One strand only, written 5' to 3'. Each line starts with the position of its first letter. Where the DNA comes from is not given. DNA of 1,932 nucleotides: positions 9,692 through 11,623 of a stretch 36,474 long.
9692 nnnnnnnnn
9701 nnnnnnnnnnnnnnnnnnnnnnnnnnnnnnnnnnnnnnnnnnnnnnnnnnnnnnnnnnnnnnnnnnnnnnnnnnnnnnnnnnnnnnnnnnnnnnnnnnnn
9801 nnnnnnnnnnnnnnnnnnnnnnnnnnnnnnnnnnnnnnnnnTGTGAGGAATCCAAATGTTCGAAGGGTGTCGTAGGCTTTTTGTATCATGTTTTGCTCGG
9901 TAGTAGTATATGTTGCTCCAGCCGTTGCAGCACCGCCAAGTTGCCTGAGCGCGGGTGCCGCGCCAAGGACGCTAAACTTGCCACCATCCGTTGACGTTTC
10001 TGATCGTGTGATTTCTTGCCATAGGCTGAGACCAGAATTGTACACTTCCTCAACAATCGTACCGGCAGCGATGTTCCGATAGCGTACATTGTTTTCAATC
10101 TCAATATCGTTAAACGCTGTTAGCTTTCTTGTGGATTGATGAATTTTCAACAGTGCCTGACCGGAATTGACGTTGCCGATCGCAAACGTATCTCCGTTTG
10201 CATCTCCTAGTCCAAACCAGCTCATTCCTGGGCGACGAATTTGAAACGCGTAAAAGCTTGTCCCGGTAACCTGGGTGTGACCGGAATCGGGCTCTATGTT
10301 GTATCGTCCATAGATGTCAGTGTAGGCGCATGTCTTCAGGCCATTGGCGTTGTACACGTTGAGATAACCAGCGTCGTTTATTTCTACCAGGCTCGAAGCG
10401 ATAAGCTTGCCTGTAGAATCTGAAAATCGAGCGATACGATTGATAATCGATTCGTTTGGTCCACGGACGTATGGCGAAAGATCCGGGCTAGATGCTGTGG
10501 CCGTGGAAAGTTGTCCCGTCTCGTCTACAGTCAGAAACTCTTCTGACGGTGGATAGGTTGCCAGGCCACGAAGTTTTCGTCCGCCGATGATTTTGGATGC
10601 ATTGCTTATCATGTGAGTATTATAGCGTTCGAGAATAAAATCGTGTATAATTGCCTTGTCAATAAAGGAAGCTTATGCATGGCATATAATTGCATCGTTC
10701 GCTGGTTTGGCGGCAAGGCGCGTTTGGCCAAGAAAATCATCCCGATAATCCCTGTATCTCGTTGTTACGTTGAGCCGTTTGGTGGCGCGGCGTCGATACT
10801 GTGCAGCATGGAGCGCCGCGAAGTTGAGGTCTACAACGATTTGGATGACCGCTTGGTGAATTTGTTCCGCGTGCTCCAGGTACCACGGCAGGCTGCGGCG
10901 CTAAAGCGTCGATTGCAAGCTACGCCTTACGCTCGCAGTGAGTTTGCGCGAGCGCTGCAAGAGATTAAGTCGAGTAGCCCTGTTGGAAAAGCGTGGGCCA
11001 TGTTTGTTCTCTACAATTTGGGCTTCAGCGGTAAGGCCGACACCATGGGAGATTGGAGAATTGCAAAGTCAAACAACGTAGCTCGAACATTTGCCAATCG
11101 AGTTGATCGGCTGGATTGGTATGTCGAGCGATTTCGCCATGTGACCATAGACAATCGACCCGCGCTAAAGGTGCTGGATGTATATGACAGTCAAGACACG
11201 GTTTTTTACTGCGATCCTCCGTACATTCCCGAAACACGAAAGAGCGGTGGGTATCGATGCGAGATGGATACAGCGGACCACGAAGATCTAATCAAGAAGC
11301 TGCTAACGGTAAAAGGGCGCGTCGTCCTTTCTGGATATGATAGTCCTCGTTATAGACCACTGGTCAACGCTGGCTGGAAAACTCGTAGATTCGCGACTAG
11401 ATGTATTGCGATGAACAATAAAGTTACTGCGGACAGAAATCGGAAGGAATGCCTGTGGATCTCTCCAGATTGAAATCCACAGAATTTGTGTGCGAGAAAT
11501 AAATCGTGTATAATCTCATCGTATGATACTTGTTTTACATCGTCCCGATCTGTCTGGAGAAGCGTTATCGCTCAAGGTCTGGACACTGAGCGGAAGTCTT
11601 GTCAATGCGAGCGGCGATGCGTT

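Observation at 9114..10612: Opposite-strand, leaderless, translationally coupled two-gene cassette of unknown function in a low-GC island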

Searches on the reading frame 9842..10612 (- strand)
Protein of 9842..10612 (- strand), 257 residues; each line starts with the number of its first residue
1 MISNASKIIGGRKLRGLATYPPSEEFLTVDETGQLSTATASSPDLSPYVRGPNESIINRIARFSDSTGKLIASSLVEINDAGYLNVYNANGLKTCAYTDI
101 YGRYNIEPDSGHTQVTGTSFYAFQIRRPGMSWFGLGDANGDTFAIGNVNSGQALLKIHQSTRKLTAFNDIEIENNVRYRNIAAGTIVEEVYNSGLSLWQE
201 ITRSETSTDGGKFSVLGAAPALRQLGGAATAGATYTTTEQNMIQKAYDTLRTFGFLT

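Call 6: search_protein_families(library=pfam, proteins=[window:9842-10612:-], max_evalue=1)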
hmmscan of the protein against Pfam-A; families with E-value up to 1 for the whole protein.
window:9842-10612:- (257 aa): 0 families

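Call 7: search_protein_families(library=phrogs, proteins=[window:9842-10612:-], max_evalue=1)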
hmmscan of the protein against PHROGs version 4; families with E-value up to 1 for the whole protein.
window:9842-10612:- (257 aa): 1 family
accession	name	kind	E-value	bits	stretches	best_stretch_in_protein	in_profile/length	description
phrog_24250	-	unknown function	0.32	12.3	1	181-252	27-98/113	-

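Call 8: search_protein_families(library=padloc, proteins=[window:9842-10612:-], max_evalue=1)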
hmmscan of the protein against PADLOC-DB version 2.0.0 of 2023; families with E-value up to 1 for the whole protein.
window:9842-10612:- (257 aa): 0 families

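Call 10: search_dna_similar(query=window:9842-10612:-, collection=phages, mode=protein, max_rows=30, max_evalue=0.01)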
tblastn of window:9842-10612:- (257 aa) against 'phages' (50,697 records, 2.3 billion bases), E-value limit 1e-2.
No match.

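Call 14: find_homologous_proteins(query=window:9842-10612:-, max_evalue=0.001)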
Query window:9842-10612:- (257 aa): 3 proteins with E <= 0.001 among 1232 candidates.
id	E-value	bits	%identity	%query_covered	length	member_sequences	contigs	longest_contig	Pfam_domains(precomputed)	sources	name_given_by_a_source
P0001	6.2e-165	565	100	100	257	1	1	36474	-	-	-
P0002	1.1e-7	50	76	16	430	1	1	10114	-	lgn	-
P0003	1.7e-7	49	79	7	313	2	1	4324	-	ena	-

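Call 20: find_encoding_contigs(protein=P0002, flank=10000)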
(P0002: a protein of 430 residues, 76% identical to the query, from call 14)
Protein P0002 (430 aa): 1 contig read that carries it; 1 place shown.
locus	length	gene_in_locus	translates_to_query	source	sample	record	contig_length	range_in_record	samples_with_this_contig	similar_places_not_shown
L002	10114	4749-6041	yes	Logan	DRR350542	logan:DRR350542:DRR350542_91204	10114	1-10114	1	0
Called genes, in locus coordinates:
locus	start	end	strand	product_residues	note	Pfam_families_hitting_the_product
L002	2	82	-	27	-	?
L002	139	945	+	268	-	PF22768:SPP1_Dit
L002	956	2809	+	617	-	-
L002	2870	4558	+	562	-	PF03160:Calx-beta (weak)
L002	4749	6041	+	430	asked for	-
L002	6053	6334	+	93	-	-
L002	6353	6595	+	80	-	-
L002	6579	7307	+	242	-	-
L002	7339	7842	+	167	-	-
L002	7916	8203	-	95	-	-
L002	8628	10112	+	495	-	?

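Call 21: find_encoding_contigs(protein=P0003, flank=10000)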
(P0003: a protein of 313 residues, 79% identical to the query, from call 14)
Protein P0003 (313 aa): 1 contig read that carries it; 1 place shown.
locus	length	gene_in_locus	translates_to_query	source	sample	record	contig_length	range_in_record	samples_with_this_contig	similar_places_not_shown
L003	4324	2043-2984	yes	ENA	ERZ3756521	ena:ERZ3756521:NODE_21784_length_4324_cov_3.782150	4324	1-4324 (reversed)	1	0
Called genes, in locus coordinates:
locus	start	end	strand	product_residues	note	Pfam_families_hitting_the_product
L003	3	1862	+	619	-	?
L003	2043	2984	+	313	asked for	-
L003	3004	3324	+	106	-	-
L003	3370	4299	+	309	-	-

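Call 26: search_dna_similar(query=P0003, collection=phages, mode=protein, max_rows=30, max_evalue=0.1)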
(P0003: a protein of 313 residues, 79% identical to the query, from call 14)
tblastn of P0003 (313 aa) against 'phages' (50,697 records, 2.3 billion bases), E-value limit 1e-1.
No match.

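Call 27: search_dna_similar(query=P0002, collection=phages, mode=protein, max_rows=30, max_evalue=0.1)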
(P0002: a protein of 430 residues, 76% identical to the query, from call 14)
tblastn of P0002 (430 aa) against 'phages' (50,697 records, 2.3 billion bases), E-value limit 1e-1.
No match.

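Call 35: find_homologous_proteins(query=A1, max_evalue=0.001)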
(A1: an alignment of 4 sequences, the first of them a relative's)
Query A1 (4 sequences) (257 aa, profile of the alignment): 17 proteins with E <= 0.001 among 8000 candidates.
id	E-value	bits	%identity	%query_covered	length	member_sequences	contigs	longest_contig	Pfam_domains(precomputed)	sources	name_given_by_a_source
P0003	1.7e-125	437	79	7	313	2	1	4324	-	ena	-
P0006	5.2e-102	360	79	7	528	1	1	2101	-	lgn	-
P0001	9.4e-98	346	100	100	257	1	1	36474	-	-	-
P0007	5.9e-71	258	53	23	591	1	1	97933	-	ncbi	ncbi:MAG: hypothetical protein U0871_24375 [Gemmataceae bacterium]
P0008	6.8e-65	238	52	23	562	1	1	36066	-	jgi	-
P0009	4.1e-57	212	52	23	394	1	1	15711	-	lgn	-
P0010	4.7e-56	209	67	17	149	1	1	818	-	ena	-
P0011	9.1e-53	198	71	16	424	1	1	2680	-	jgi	jgi:hypothetical protein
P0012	1.0e-49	188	57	23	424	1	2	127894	-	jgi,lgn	jgi:hypothetical protein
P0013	3.1e-35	140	57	16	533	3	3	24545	-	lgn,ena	-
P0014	9.5e-22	96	57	16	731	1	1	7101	-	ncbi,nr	ncbi:MAG: hypothetical protein JNL42_18415 [Anaerolineae bacterium]|nr:hypothetical protein [Anaerol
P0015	1.7e-20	92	-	-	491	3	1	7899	-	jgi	jgi:hypothetical protein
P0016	2.3e-9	55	62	18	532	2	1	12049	-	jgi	jgi:hypothetical protein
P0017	4.6e-8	51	50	6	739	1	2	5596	-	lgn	-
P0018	5.6e-8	51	28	12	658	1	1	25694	-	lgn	-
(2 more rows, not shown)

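Call 36: find_encoding_contigs(protein=P0008, flank=10000, max_places=3)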
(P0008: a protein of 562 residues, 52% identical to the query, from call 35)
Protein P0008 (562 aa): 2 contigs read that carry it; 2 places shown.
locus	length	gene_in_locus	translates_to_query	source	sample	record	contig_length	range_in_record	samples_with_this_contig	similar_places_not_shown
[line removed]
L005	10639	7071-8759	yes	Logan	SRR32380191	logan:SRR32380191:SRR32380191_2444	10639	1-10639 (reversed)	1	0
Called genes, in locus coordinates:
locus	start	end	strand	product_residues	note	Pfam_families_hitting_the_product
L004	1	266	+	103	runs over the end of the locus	-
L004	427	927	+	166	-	-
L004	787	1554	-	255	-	-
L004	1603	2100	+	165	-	PF00149:Metallophos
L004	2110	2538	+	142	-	-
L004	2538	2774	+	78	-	-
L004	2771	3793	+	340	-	-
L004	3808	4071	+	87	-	PF03994:DUF350 (weak)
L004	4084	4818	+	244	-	-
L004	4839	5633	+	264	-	PF04012:PspA_IM30 (weak)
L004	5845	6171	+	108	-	-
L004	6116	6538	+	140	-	-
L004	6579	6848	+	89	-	-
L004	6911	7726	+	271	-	-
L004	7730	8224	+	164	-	-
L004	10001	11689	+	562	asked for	-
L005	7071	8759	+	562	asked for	-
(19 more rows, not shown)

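Call 37: find_encoding_contigs(protein=P0007, flank=10000, max_places=3)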
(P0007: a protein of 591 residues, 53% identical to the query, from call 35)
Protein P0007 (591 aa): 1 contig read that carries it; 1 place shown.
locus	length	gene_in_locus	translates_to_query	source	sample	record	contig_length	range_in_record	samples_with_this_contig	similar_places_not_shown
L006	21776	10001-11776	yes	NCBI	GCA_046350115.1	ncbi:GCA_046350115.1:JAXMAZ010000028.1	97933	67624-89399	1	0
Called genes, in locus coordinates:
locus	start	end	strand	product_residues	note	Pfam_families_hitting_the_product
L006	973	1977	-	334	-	-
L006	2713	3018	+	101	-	-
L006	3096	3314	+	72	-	-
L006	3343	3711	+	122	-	-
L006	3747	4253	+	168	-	PF04545:Sigma70_r4 (faint), PF08281:Sigma70_r4_2 (weak)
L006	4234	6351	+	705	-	-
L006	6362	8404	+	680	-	PF04860:Phage_portal, PF04233:Phage_Mu_F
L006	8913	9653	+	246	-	-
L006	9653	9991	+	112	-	-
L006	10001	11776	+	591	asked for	-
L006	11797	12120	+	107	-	-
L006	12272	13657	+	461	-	PF05065:Phage_capsid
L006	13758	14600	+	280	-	PF24163:HCP (faint)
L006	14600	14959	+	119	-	-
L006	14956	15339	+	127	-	-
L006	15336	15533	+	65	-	-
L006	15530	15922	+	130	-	-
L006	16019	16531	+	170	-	-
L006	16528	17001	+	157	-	-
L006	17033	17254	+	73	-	-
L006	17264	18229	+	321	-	-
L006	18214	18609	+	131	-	-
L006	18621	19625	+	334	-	-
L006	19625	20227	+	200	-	-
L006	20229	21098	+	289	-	-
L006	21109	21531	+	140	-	PF23140:Gp80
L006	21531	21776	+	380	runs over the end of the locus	-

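Call 38: find_encoding_contigs(protein=P0012, flank=10000, max_places=3)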
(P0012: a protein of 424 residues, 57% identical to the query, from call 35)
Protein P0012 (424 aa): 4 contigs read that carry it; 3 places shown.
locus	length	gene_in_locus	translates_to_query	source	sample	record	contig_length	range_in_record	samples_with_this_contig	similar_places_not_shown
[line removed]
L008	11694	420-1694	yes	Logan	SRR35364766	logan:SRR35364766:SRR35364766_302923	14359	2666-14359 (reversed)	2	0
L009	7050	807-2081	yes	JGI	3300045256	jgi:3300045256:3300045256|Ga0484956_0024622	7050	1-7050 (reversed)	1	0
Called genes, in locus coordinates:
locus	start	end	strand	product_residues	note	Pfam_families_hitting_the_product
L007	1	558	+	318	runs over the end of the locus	PF08722:Tn7_TnsA-like_N (weak)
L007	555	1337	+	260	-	PF26809:Phage_T4_gp13 (weak)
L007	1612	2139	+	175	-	-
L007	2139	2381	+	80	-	-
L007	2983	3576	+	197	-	-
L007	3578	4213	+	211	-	-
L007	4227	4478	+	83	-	-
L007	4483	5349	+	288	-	PF16724:T4-gp15_tss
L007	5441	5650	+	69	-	-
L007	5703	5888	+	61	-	-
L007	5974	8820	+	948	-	PF04984:Phage_sheath_1, PF17482:Phage_sheath_1C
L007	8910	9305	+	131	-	-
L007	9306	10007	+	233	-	-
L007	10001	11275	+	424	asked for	-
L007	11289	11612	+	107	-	-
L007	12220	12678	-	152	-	-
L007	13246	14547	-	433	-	PF00535:Glycos_transf_2, PF10111:Glyco_tranf_2_2 (weak), PF13641:Glyco_tranf_2_3 (faint)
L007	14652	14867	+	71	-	-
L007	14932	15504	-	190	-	-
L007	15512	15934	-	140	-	PF00583:Acetyltransf_1, PF13527:Acetyltransf_9, PF13673:Acetyltransf_10, PF13508:Acetyltransf_7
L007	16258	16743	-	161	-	-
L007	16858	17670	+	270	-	PF00140:Sigma70_r1_2, PF04542:Sigma70_r2, PF04545:Sigma70_r4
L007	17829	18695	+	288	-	-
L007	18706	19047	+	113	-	-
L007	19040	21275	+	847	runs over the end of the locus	PF00535:Glycos_transf_2, PF10111:Glyco_tranf_2_2 (faint), PF02709:Glyco_transf_7C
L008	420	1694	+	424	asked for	-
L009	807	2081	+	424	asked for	-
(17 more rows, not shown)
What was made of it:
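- Their positions are after Dit/Tal-size genes (L002), after sheath/tube (L007) and between portal and capsid (L006) (calls 20, 37, 38).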

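Call 58: search_solved_structures(query=P0001, max_evalue=10)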
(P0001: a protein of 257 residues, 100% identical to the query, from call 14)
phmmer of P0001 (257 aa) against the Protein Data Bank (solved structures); distinct sequences matched with E-value up to 10: 1.
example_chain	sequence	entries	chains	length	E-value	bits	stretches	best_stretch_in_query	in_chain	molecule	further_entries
6uvx_B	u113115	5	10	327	0.5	13.2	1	60-145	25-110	Phosphoenolpyruvate transferase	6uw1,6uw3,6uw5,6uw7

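Call 65: predict_structure(alignment_id=A5)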
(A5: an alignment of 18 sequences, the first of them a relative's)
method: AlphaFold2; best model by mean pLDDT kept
length: 257 residues; sequences in the alignment: 18
mean_pLDDT: 44.9   pTM: 0.24
mean pLDDT of the five models: 44.9, 42.4, 40.1, 38.3, 36.0
residues with pLDDT >= 90: 17; 70-90: 7; 50-70: 25; < 50: 208
segments of 3 or more residues with pLDDT < 50: 1-60, 71-73, 75-86, 94-130, 132-136, 138-143, 145-228
pLDDT, mean of each block of 10 residues (from residue 1): 38 36 39 41 38 40 54 47 50 45 35 37 45 48 46 35 31 36 34 31 31 39 45 77 93 88
secondary structure, 60 per line:
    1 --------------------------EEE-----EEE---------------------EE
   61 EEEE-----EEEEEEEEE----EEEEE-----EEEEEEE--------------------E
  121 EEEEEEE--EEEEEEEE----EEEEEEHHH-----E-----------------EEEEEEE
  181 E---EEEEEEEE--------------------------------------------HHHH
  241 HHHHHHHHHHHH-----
elements in order: E27-29 E35-37 E59-64 E70-78 E83-87 E93-99 E120-127 E130-137 E142-147 E174-181 E185-192 H237-252
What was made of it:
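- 9839..10612 (-): Gene 1 (P0001, 257 aa). Soluble, acidic, rich in G/T/A/S and predicted to be beta-rich. Residues 1-197 are orphan; residues 198-257 are the fibre cap. AF2 predicts mostly strands plus one confident C-terminal helix at 237-252 (call 65).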

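Call 68: search_protein_families(library=phrogs, proteins=[L006:11797-12120:+, P0007], max_evalue=0.01)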
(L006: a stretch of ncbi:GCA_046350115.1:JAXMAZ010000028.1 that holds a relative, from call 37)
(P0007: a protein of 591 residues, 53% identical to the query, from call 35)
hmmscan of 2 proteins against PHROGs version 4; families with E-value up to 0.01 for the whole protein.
L006:11797-12120:+ (107 aa): 1 family
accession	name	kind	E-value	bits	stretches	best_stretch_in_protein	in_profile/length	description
phrog_5084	-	unknown function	0.00054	21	1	18-67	16-65/107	-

P0007 (591 aa): 1 family
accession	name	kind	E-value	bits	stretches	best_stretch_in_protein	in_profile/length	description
phrog_22681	-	DNA, RNA and nucleotide metabolism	0.0075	17.2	1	34-61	112-139/157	DNA polymerase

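Call 83: search_protein_families(library=phrogs, alignment_id=A8, max_evalue=0.00001)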
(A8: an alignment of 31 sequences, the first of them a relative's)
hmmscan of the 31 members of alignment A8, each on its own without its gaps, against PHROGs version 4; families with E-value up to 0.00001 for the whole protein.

A. member 1, P0001 (257 aa): 0 families

B. families by the number of members that match (of 31 scanned): 43 families (the first 25 are shown)
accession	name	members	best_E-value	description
phrog_24919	-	4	3.2e-07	tail fiber protein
phrog_5207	-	3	2e-26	-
phrog_25620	-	3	2.2e-07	tail collar fiber protein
phrog_9464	-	3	1.2e-06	-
phrog_13892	-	2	2.5e-18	minor tail protein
phrog_8780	-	2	4.3e-18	minor tail protein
phrog_4527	-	2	1e-17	short tail fiber protein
phrog_23595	-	2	1.6e-17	minor tail protein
phrog_35419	-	2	1.2e-15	tail fiber protein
phrog_2631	-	2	7.3e-15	tail fiber protein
phrog_7032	-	2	8e-15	tail fiber protein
phrog_38707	-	2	4e-13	-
phrog_454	-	2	1.8e-12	tail fiber protein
phrog_8713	-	2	2.8e-11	tail fiber protein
phrog_38418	-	2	1.4e-09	-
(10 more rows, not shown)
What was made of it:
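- Their PHROG hits are tail fiber, short tail fiber, tail collar fiber, minor tail, tail spike and virion structural protein (call 83).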

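Call 91: fold_search(model_id=the predicted structure, library=viral)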
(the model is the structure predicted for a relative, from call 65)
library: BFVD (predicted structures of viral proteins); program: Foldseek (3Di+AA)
matches with E <= 10: 465; with E <= 0.001: 0
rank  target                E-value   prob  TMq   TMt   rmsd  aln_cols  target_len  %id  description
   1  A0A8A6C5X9            4.2e-02  0.25  0.12  0.07  26.2       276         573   13  Tail fiber protein [Aeromonas phage PZL-Ah152]
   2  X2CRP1                5.2e-02  0.14  0.09  0.05  30.1       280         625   11  Uncharacterized protein [Pectobacterium phage PM1]
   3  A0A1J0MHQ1            6.4e-02  0.16  0.11  0.09  23.6       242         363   12  Long tail fiber protein Gp37 [Klebsiella phage KPV15]
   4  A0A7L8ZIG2            7.1e-02  0.25  0.14  0.11  20.9       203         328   10  Tail assembly protein [Enterococcus phage 9184]
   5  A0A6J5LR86            9.3e-02  0.33  0.17  0.08  24.3       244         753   15  Uncharacterized protein [uncultured Caudovirales phage]
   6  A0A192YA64            1.7e-01  0.15  0.14  0.08  20.4       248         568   10  Long tail fiber distal subunit [Morganella phage vB_MmoM_MP1]
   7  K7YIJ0                1.8e-01  0.33  0.17  0.12  19.2       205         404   10  F-box and FNIP repeat-containing protein [Megavirus courdo11]
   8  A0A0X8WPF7            2.4e-01  0.10  0.10  0.09  31.8       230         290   11  (no name in the UniProt tables at hand)
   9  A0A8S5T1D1            2.6e-01  0.35  0.12  0.18  21.3       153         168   11  Uncharacterized protein [Siphoviridae sp. ct1E017]
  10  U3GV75                2.9e-01  0.18  0.15  0.12  20.1       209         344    9  Uncharacterized protein [Suid betaherpesvirus 2]
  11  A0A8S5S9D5            3.0e-01  0.21  0.15  0.06  14.9       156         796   15  Shufflon protein [Myoviridae sp. ctByu2]
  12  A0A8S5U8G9            3.0e-01  0.09  0.12  0.08  21.4       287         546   12  Putative tail fiber protein [Podoviridae sp. ctdxt3]
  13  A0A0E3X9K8            3.3e-01  0.96  0.12  0.57   8.7        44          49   25  Uncharacterized protein [Bacillus phage Stills]
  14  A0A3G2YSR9            3.3e-01  0.18  0.21  0.14  28.8       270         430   12  (no name in the UniProt tables at hand)
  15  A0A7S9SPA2            3.3e-01  0.13  0.14  0.08  23.3       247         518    8  (no name in the UniProt tables at hand)
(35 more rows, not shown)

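Call 116: search_solved_structures(query=P0007, max_evalue=1)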
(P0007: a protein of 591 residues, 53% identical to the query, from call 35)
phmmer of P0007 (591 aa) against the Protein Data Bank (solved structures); distinct sequences matched with E-value up to 1: 0.

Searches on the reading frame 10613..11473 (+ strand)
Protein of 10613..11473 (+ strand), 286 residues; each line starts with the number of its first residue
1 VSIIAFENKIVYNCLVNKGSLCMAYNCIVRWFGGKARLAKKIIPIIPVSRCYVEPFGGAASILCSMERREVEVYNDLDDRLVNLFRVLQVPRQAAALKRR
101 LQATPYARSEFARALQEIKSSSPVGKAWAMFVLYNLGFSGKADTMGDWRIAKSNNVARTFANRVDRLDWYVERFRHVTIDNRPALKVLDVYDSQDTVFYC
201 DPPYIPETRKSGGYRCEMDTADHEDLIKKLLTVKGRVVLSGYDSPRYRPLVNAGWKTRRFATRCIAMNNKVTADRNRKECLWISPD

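Call 12: search_protein_families(library=pfam, proteins=[window:10613-11473:+], max_evalue=0.01)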
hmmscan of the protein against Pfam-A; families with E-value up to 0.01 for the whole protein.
window:10613-11473:+ (286 aa): 1 family
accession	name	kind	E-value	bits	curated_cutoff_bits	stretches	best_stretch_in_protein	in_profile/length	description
PF02086.21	MethyltransfD12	-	3e-19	70.2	22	1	31-232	1-215/253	D12 class N6 adenine-specific DNA methyltransferase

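Call 13: search_protein_families(library=phrogs, proteins=[window:10613-11473:+], max_evalue=0.001)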
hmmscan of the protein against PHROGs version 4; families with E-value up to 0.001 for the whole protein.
window:10613-11473:+ (286 aa): 4 families
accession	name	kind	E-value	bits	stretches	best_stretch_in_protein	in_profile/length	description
phrog_56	-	other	1.4e-61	210.6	1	24-285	60-323/647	DNA methyltransferase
phrog_1996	-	other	6e-25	88.9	1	153-283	13-139/150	DNA methyltransferase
phrog_13242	-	unknown function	6.1e-18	66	1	33-240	33-228/450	-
phrog_23217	-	unknown function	1.3e-15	58.5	1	28-131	6-107/109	-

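Call 94: find_related_loci(query=window:10679-11470:+, collection=viral_contigs, flank=10000)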
Query window:10679-11470:+ (264 aa) in viral_contigs; peptide patterns used: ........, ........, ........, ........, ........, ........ (x = any residue, [..] = any of these).
89 stretches matched a pattern; 85 encode a relative of the query (tblastn E <= 1e-3); the best 80 are kept; 80 distinct loci.
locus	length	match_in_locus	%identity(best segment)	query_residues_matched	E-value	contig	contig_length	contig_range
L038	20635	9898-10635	47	6-244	3e-60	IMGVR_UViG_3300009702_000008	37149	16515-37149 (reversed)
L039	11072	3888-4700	39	9-264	2e-58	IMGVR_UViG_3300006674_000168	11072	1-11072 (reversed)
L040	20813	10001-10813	39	9-264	6e-58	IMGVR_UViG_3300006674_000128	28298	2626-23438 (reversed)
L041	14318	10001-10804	39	1-264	3e-53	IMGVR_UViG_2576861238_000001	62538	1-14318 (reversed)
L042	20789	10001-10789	44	7-263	4e-52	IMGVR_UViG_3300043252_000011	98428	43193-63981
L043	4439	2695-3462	41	5-262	5e-52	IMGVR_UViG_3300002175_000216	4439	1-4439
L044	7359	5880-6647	41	5-262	5e-52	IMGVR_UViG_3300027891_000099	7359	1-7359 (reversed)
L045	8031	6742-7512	40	5-263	5e-51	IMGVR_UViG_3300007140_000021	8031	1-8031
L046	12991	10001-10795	41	6-264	7e-51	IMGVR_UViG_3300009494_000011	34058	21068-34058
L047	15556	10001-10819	38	7-264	1e-56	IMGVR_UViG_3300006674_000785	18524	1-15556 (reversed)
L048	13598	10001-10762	41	6-263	2e-49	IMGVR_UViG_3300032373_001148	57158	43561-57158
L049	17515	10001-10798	39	3-263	2e-49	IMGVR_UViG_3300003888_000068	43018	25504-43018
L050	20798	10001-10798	40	7-263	8e-49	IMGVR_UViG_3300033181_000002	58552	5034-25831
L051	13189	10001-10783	40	6-263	1e-48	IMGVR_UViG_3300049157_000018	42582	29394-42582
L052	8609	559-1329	40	1-263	1e-48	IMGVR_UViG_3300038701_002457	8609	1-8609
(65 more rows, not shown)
